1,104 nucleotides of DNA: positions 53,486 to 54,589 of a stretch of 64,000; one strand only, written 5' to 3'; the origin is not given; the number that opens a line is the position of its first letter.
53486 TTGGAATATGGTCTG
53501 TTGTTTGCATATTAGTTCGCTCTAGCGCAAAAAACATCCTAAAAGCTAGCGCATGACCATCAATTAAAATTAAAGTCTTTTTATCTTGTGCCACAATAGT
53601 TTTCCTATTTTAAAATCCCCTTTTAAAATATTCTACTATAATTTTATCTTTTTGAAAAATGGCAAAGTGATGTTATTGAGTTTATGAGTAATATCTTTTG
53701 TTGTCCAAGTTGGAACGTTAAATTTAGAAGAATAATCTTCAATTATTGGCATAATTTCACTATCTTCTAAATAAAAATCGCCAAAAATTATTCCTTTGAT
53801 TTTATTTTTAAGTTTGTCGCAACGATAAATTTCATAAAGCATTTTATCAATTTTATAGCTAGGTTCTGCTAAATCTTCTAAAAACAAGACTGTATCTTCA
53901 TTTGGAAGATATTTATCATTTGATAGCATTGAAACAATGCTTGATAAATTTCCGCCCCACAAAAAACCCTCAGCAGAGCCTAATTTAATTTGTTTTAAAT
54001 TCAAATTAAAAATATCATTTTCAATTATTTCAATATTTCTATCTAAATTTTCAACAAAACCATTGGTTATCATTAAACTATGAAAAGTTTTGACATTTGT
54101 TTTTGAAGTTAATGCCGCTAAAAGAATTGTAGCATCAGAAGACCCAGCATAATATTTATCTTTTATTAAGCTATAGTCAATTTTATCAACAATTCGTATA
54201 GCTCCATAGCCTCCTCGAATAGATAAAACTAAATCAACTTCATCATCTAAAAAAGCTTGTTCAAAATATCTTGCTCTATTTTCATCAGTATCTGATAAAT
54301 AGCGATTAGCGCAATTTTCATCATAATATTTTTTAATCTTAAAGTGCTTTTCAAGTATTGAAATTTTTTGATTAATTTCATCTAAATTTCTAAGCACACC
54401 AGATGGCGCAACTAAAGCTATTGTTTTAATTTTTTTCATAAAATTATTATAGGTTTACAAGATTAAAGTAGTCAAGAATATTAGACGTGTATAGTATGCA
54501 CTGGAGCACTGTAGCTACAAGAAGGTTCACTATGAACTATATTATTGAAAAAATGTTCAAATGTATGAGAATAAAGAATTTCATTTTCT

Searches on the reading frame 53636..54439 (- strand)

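Call 13: search_protein_families(library=pfam, proteins=[window:53636-54439:-], max_evalue=0.001)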
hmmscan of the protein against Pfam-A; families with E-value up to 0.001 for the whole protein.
window:53636-54439:- (267 aa): 2 families
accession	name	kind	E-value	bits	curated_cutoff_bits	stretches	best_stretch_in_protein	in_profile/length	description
PF02016.21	Peptidase_S66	-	3e-27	95.6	25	1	7-120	1-120/121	LD-carboxypeptidase N-terminal domain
PF17676.7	Peptidase_S66C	-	1.6e-19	71.1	23.7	1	157-266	1-119/120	LD-carboxypeptidase C-terminal domain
